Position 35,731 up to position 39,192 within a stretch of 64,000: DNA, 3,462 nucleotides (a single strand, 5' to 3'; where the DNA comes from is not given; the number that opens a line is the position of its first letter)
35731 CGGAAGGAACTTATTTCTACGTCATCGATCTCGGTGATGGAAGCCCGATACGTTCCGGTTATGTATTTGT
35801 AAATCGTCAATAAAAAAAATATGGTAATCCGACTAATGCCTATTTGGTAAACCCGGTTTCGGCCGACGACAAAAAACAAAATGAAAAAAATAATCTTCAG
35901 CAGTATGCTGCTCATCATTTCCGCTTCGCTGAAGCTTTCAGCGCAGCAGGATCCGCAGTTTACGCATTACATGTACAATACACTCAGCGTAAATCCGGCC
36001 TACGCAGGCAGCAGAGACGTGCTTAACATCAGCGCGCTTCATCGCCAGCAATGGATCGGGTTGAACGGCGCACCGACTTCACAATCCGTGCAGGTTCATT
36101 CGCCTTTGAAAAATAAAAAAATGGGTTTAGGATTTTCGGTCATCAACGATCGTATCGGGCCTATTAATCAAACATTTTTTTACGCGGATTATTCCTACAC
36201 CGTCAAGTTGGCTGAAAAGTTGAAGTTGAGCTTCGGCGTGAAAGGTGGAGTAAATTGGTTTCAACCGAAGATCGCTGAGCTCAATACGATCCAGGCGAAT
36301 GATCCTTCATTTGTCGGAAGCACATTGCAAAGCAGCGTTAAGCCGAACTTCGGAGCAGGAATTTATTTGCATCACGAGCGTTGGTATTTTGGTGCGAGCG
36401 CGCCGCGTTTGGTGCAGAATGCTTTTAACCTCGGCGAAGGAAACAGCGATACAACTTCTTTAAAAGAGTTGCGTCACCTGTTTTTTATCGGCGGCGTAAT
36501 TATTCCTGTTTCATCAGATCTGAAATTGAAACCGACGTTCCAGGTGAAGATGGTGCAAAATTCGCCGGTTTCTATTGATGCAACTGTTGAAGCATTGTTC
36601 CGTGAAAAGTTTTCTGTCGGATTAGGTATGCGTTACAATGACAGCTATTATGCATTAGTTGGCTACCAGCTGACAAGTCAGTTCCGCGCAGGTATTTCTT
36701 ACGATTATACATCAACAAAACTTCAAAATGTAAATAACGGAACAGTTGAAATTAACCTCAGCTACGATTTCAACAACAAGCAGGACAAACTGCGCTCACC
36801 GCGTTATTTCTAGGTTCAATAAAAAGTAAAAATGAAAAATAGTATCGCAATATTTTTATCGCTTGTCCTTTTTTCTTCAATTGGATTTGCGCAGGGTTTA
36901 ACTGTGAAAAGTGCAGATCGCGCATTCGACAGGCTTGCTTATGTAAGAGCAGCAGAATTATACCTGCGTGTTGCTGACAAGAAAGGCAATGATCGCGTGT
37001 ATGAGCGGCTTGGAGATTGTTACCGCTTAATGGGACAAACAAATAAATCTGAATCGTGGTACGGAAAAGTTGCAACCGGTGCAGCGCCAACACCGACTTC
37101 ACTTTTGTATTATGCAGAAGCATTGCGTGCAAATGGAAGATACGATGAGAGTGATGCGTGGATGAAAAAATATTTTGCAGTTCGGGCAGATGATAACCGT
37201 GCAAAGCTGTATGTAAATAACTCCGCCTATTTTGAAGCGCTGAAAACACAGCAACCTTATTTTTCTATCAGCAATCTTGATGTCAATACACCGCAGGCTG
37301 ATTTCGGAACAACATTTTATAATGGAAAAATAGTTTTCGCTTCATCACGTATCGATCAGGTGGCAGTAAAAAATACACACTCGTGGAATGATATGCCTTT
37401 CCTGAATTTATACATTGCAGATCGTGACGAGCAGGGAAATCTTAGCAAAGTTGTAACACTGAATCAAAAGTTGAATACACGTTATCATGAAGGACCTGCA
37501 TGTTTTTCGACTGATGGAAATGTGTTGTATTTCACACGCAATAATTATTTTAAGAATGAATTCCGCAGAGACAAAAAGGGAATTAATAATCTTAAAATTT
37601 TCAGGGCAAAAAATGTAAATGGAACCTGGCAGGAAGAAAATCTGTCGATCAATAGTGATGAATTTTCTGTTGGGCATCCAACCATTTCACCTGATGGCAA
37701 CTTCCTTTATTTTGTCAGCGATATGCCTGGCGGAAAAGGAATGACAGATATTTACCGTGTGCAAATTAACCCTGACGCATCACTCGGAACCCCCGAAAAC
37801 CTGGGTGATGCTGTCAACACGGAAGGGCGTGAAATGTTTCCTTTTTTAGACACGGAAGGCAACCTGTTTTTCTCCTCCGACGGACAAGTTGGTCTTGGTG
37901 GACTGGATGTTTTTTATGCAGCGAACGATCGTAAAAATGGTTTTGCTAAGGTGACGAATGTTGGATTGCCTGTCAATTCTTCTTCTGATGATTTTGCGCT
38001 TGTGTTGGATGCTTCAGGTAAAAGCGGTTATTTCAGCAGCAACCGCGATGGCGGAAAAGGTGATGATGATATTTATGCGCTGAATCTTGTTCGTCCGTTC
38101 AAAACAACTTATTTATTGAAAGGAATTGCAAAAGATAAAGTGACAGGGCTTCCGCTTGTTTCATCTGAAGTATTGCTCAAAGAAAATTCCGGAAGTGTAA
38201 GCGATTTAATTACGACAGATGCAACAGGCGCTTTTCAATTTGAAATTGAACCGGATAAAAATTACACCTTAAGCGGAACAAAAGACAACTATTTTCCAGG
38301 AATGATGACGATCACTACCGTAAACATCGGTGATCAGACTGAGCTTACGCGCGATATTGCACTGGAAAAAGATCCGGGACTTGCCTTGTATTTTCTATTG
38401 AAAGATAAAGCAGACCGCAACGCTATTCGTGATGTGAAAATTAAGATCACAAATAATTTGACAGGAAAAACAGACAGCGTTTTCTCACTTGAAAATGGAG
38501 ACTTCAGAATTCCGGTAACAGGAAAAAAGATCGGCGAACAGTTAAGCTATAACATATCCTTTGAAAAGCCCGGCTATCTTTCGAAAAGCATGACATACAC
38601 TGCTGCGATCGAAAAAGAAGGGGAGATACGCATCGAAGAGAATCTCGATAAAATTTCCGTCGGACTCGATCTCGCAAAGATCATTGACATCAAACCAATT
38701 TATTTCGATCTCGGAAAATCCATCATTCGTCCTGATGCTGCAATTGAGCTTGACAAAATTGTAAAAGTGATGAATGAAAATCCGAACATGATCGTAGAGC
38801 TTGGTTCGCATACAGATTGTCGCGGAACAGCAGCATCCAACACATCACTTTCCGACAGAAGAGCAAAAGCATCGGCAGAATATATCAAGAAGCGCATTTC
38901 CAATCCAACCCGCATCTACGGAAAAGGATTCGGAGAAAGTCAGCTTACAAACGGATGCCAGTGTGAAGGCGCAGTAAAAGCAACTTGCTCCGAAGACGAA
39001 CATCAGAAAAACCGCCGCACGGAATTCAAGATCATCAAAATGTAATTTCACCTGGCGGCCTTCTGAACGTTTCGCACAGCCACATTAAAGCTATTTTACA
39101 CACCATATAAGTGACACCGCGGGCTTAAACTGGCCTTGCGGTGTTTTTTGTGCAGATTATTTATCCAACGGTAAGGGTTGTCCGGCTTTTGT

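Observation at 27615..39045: Self-contained T9SS cargo module: giant three-array adhesin with a type-B CTD, a PorP/SprF-family partner and a PorE-like OmpA protein, all directly downstream of a TPR-sensor two-component system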

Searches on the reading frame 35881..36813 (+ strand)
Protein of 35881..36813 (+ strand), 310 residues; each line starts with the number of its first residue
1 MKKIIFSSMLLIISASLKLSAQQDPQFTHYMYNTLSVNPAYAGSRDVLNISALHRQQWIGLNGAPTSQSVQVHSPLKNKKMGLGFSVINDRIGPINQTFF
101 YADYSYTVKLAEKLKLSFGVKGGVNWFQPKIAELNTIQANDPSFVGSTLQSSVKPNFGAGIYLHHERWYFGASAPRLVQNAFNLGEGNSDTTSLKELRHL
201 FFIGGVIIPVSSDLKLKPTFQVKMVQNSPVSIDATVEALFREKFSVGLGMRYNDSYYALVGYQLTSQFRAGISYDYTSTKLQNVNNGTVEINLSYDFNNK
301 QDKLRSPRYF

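Call 6: search_protein_families(library=ncbifam, proteins=[window:35881-36810:+], max_evalue=0.01)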
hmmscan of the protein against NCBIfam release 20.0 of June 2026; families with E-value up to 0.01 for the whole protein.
window:35881-36810:+ (310 aa): 1 family
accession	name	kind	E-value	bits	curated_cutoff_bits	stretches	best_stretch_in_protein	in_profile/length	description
TIGR03519.1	T9SS_PorP_fam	subfamily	5.7e-83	278.7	90.55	1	1-297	1-292/292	PorP/SprF family type IX secretion system membrane protein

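Call 7: search_protein_families(library=pfam, proteins=[window:35881-36810:+], max_evalue=0.01)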
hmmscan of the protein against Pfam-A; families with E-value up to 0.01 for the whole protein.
window:35881-36810:+ (310 aa): 2 families
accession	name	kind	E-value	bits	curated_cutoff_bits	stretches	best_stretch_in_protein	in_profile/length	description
PF11751.14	PorP_SprF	-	2.5e-83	280.2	22.3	1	20-295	2-273/273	Type IX secretion system membrane protein PorP/SprF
PF13505.12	OMP_b-brl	-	0.0018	18.9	28.7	1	115-297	19-175/175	Outer membrane protein beta-barrel domain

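Call 12: find_encoding_contigs(protein=window:35881-36813:+, flank=10000, max_places=6)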
Protein window:35881-36813:+ (310 aa): no gene with exactly this product is on record in the collection.
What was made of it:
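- Tried and rejected: An exact-sequence look-up of the PorP protein found nothing (call 12).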

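Call 48: search_solved_structures(query=window:35881-36810:+, max_evalue=0.01, show_alignments=1)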
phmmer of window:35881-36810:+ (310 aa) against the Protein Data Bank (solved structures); distinct sequences matched with E-value up to 0.01: 0.
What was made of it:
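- On PorP/SprF family (TIGR03519 / PF11751): No solved homologue found by sequence (call 48).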

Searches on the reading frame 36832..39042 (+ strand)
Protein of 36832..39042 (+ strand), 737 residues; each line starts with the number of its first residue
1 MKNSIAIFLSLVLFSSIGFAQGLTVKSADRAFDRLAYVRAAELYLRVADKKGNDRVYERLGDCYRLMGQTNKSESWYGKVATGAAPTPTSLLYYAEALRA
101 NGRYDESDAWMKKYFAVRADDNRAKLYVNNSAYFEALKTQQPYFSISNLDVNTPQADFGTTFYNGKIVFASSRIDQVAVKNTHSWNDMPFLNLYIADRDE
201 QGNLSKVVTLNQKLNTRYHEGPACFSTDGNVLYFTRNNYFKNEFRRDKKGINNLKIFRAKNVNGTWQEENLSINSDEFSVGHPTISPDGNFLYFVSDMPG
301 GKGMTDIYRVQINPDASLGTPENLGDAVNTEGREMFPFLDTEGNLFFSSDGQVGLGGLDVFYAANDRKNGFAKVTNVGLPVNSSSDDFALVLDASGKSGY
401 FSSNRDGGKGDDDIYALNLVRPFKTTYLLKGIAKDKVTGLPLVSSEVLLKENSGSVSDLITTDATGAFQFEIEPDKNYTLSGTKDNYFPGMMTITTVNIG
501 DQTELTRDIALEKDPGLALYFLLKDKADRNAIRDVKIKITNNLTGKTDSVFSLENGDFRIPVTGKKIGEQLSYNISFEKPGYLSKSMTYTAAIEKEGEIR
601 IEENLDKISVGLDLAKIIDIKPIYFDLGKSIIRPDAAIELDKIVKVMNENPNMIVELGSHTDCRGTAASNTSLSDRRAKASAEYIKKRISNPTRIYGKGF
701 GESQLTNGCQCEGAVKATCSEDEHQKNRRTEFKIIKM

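Call 6: search_protein_families(library=ncbifam, proteins=[window:36832-39042:+], max_evalue=0.01)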
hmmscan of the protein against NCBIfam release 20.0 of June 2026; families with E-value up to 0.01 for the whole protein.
window:36832-39042:+ (737 aa): 18 families
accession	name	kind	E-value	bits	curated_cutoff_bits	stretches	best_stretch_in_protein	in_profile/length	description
NF053607.1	CHU_0125_OmpA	equivalog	8.6e-130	434.2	620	2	3-506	3-505/639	CHU_0125 family OmpA-like outer membrane integrity protein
NF052230.1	T9SS_PorE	exception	1.1e-109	367.5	600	2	7-508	6-502/648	PorE family type IX secretion system protein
NF053611.1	YiaD_Gzip_OmpA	equivalog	4.2e-17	62.5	175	1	597-734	85-206/206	YiaD family glycine zipper/OmpA-like lipoprotein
TIGR03789.1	pdsO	hypoth_equivalog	1.7e-11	44.3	152.2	1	623-706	141-224/243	sortase-associated OmpA-like protein PdsO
NF045787.1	OmpABordt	equivalog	6.5e-11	42.3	200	1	615-735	79-190/194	outer membrane protein OmpA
NF053612.1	anchor_PA1041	equivalog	7.2e-11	42.5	250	1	617-734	127-235/236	PA1041 family peptidoglycan-binding anchor lipoprotein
NF053613.1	OMP_toxin_LptF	equivalog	9.1e-11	41.9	400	1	622-703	142-223/256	lipotoxin F family OmpA-related lipoprotein LptF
TIGR02802.1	Pal_lipo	equivalog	1.4e-10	41.1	125.35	1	623-732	2-102/104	peptidoglycan-associated lipoprotein Pal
NF033763.1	exchanger_TraB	exception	6.4e-09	34.3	700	1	615-735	386-498/522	outer membrane exchange protein TraB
NF008067.1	PRK10802.1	equivalog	1.3e-08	34.9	261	1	619-688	65-134/171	peptidoglycan-associated lipoprotein Pal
NF008071.1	PRK10808.1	equivalog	4e-06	26.4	277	1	623-717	233-329/358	porin OmpA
NF053585.1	OMP_LP_YfiB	equivalog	3.9e-05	23.6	128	1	623-704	58-139/163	outer membrane lipoprotein YfiB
NF045788.1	Omp38Acinit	equivalog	4.7e-05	22.6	500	1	623-700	243-321/354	outer membrane protein Omp38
NF006545.0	PRK09039.1-4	equivalog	7e-05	22.6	372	1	622-734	225-339/342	peptidoglycan -binding protein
TIGR03350.1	type_VI_ompA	equivalog_domain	8.7e-05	22.5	139.8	1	624-732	33-135/137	type VI secretion system protein TssL, long form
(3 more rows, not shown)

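Call 7: search_protein_families(library=pfam, proteins=[window:36832-39042:+], max_evalue=0.01)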
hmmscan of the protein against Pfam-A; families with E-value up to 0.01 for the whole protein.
window:36832-39042:+ (737 aa): 7 families
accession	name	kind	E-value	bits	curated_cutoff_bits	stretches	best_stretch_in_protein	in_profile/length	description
PF07676.18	PD40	-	5.1e-13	49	20.9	1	281-308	12-37/38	WD40-like Beta Propeller Repeat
PF00691.25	OmpA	-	1.1e-12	48.6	27.2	1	624-711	1-90/98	OmpA family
PF13620.12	CarboxypepD_reg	-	4.5e-12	46.6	32.3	1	430-511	3-81/82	Carboxypeptidase regulatory-like domain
PF13424.12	TPR_12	-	9.7e-05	22.9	30.1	0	37-79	26-70/77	Tetratricopeptide repeat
PF13181.12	TPR_8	-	0.002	18.6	25.7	0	55-80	2-27/34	Tetratricopeptide repeat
PF17210.9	SdrD_B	-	0.0021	18.7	29.7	0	446-508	28-86/112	SdrD B-like domain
PF07433.17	DUF1513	-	0.0059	16.1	27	0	212-240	45-73/304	Protein of unknown function (DUF1513)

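Call 47: search_solved_structures(query=window:36832-39042:+, max_evalue=0.001, show_alignments=2)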
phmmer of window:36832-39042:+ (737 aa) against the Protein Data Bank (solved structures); distinct sequences matched with E-value up to 0.001: 18.
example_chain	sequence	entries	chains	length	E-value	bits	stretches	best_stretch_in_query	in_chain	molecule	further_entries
6top_A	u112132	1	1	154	9.8e-16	60.5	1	613-703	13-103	OmpA family protein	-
6top_B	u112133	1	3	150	1.1e-15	60.4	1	617-703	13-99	OmpA family protein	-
5wtp_A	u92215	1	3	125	2.5e-07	32.7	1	621-704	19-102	OmpA family protein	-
1oap_A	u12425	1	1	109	5.5e-07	31.6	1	623-695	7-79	PEPTIDOGLYCAN-ASSOCIATED LIPOPROTEIN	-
2hqs_H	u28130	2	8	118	6.5e-07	31.4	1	623-695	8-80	Peptidoglycan-associated lipoprotein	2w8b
9rle_P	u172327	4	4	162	6.8e-07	31.3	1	617-692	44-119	Peptidoglycan-associated lipoprotein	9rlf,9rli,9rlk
7f4v_aB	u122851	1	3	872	7e-07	31.2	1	621-733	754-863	Photosystem I P700 chlorophyll a apoprotein A2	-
2mqe_A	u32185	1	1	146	7.4e-07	31.2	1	622-733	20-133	OmpA domain protein transmembrane region-containing protein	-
9v99_A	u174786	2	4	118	9.1e-07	30.9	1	624-704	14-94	Outer membrane beta-barrel domain-containing protein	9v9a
5wtl_A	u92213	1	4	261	1.5e-06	30.1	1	621-703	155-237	OmpA family protein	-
4rha_A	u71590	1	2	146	4e-06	28.7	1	622-733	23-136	Outer membrane protein A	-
4erh_A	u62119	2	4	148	4.2e-06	28.7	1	622-733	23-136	Outer membrane protein A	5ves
9v9b_A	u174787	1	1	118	4.5e-06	28.6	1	624-704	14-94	Outer membrane beta-barrel domain-containing protein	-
3nb3_A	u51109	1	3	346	6.1e-06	28.1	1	622-733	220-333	Outer membrane protein A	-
5nhx_A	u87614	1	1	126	6.3e-06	28.1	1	622-732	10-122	Outer membrane protein A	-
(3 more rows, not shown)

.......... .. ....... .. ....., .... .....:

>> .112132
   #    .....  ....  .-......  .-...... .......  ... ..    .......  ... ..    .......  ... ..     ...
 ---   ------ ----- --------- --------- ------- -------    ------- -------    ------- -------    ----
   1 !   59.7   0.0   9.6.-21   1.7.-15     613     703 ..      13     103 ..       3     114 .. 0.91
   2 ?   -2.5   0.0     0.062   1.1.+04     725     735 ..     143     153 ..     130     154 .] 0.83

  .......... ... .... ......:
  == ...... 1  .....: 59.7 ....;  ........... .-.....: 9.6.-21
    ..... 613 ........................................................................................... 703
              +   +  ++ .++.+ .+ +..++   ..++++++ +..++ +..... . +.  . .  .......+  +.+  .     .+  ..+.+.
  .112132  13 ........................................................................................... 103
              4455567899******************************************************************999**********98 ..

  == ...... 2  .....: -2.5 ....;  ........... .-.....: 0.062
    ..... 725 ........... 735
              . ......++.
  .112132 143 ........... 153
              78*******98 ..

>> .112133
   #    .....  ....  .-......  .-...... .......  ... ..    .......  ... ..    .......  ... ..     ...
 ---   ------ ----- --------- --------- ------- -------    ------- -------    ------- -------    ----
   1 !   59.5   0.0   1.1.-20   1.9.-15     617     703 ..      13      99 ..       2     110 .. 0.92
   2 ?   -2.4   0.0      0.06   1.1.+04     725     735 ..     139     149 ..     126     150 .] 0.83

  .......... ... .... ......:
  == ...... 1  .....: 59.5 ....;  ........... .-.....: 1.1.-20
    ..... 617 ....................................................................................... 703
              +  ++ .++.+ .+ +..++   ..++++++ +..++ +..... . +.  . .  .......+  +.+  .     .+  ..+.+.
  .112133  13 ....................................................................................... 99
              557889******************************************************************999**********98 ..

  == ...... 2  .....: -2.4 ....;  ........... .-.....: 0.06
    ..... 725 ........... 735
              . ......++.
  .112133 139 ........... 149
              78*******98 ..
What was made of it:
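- On PorE family (NF052230): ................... aligns with the PorE C-terminal domain 6TOP, E 1e-15 (call 47).
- Closest known: Porphyromonas gingivalis PG1035-PorP-PorE complex. Same: The OmpA_C domain here is most similar to 6TOP (call 47).
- The OmpA_C domain is closest to the PorE C-terminal domain structure 6TOP and keeps the HTD and LSDRRA residues (call 47).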

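Call 62: find_homologous_proteins(query=window:36832-39042:+, max_evalue=1e-30)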
Query window:36832-39042:+ (737 aa): 7642 proteins with E <= 1e-30 among 8000 candidates; the best 120 are listed.
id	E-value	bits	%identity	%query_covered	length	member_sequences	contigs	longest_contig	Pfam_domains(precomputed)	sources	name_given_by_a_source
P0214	0.0e+0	1563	94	100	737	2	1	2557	PF00691.26,PF13620.13,PF07676.19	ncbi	-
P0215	0.0e+0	1338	77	100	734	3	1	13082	PF00691.26,PF13620.13,PF07676.19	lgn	-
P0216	0.0e+0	1327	78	100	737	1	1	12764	PF00691.26,PF13620.13,PF07676.19,PF17210.10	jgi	jgi:outer membrane protein OmpA-like peptidoglycan-associated protein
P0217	0.0e+0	1304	77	97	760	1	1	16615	PF00691.26,PF13620.13,PF07676.19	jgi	jgi:outer membrane protein OmpA-like peptidoglycan-associated protein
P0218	0.0e+0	1273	75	100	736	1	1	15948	PF00691.26,PF13620.13,PF07676.19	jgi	jgi:outer membrane protein OmpA-like peptidoglycan-associated protein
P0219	0.0e+0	1175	69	99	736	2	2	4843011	PF00691.26,PF17802.8,PF13620.13,PF07676.19,PF17210.10,PF17936.8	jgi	jgi:outer membrane protein OmpA-like peptidoglycan-associated protein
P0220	0.0e+0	1158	67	100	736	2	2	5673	PF00691.26,PF13620.13,PF07676.19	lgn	-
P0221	0.0e+0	1152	68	98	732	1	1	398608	PF00691.26,PF13620.13,PF07676.19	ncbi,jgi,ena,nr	ncbi:MAG TPA: OmpA family protein [Bacteroidia bacterium]|nr:OmpA family protein [Bacteroidia bacter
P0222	0.0e+0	1148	67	99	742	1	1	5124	PF00691.26,PF11974.15,PF13620.13,PF07676.19,PF17210.10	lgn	-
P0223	0.0e+0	1122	65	100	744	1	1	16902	PF00691.26,PF13620.13,PF07676.19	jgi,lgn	jgi:outer membrane protein OmpA-like peptidoglycan-associated protein/tetratricopeptide (TPR) repeat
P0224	0.0e+0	1094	64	100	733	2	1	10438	PF00691.26,PF13620.13,PF07676.19,PF17210.10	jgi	jgi:outer membrane protein OmpA-like peptidoglycan-associated protein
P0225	0.0e+0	1094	64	97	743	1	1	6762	PF00691.26,PF11974.15,PF13620.13,PF07676.19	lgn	-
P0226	0.0e+0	1077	63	100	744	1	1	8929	PF00691.26,PF11974.15,PF13620.13,PF07676.19,PF17210.10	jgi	jgi:outer membrane protein OmpA-like peptidoglycan-associated protein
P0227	0.0e+0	1072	64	100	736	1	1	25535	PF00691.26,PF13715.13,PF17802.8,PF13620.13,PF07676.19,PF17210.10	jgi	jgi:outer membrane protein OmpA-like peptidoglycan-associated protein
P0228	0.0e+0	1070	62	100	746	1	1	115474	PF00691.26,PF11974.15,PF17802.8,PF13620.13,PF07676.19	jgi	jgi:outer membrane protein OmpA-like peptidoglycan-associated protein/tetratricopeptide (TPR) repeat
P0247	1.5e-272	924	56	98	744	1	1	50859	PF00691.26,PF13715.13,PF17802.8,PF13620.13,PF07676.19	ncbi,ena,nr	ncbi:MAG: OmpA/MotB domain-containing protein [Bacteroidetes bacterium]|nr:MAG: OmpA/MotB domain-con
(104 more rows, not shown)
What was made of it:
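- The approximately 740-aa form is very common, with more than 7,600 homologues at E <= 1e-30 (call 62).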

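Call 63: find_encoding_contigs(protein=P0219, flank=10000, max_places=1)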
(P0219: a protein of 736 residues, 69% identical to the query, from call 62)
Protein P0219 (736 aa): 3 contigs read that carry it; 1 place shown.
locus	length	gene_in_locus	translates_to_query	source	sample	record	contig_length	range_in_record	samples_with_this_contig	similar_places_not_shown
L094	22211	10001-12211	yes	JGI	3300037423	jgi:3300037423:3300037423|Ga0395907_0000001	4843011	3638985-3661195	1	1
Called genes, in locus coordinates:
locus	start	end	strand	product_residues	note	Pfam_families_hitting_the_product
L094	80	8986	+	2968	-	PF07354:Sp38 (faint), PF13895:Ig_2 (faint), PF19081:Ig_7 (faint), PF22352:K319L-like_PKD, PF13585:CHU_C, PF18884:TSP3_bac (weak)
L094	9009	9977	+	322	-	PF11751:PorP_SprF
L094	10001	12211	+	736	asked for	PF07676:PD40 (faint), PF13620:CarboxypepD_reg, PF17210:SdrD_B (weak), PF17802:SpaA (faint), PF17936:Big_6 (faint), PF00691:OmpA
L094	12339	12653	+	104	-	PF11950:DUF3467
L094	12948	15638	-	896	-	PF19081:Ig_7 (faint), PF18911:PKD_4, PF00801:PKD, PF18911:PKD_4, PF13585:CHU_C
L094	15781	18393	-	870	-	PF06119:NIDO, PF00801:PKD, PF18911:PKD_4, PF13585:CHU_C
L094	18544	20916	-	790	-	PF01734:Patatin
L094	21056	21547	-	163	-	PF13620:CarboxypepD_reg, PF13715:CarbopepD_reg_2, PF14686:fn3_3 (weak)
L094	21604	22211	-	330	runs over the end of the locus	PF01497:Peripla_BP_2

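Call 64: find_encoding_contigs(protein=P0247, flank=10000, max_places=1)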
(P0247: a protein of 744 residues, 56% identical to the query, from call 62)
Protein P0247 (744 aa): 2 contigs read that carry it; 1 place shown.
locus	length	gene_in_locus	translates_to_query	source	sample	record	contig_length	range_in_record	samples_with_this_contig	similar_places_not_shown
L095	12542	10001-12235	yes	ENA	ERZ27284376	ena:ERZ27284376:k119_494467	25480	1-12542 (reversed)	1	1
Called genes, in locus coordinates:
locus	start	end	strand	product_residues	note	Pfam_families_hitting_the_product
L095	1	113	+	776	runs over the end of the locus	PF13424:TPR_12 (faint), PF07719:TPR_2 (faint), PF00512:HisKA (weak), PF02518:HATPase_c, PF13581:HATPase_c_2 (weak)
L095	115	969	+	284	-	PF00072:Response_reg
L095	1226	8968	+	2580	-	PF22352:K319L-like_PKD, PF13585:CHU_C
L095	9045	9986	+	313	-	PF11751:PorP_SprF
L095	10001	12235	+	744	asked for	PF07676:PD40 (faint), PF13620:CarboxypepD_reg, PF13715:CarbopepD_reg_2 (faint), PF17802:SpaA (faint), PF00691:OmpA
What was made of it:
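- On PorP/SprF family (TIGR03519 / PF11751): The same holds in L094 and L095 (calls 63, 64).
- It is found with PorP and a CHU_C cargo in the relatives examined (calls 63, 64).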

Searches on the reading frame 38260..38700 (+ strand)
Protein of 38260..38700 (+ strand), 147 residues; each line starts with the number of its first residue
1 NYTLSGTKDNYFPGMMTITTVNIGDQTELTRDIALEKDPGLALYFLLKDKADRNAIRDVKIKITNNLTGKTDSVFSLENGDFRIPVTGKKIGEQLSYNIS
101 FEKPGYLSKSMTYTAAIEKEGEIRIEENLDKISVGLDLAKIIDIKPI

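Call 37: search_protein_families(library=pfam, proteins=[window:38260-38700:+], max_evalue=10)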
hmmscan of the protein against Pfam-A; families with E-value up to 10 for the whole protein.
window:38260-38700:+ (147 aa): 3 families
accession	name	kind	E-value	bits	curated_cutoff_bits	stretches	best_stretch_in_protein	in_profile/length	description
PF13620.12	CarboxypepD_reg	-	8.6e-05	23.3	32.3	1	49-113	8-67/82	Carboxypeptidase regulatory-like domain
PF22902.2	NOMO1-like_9th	-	0.13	12.5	27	1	55-108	12-62/75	BOS complex subunit NOMO1-like, beta sandwich domain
PF16820.11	PKD_3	-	0.17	12.2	26.3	1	74-105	27-58/68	PKD-like domain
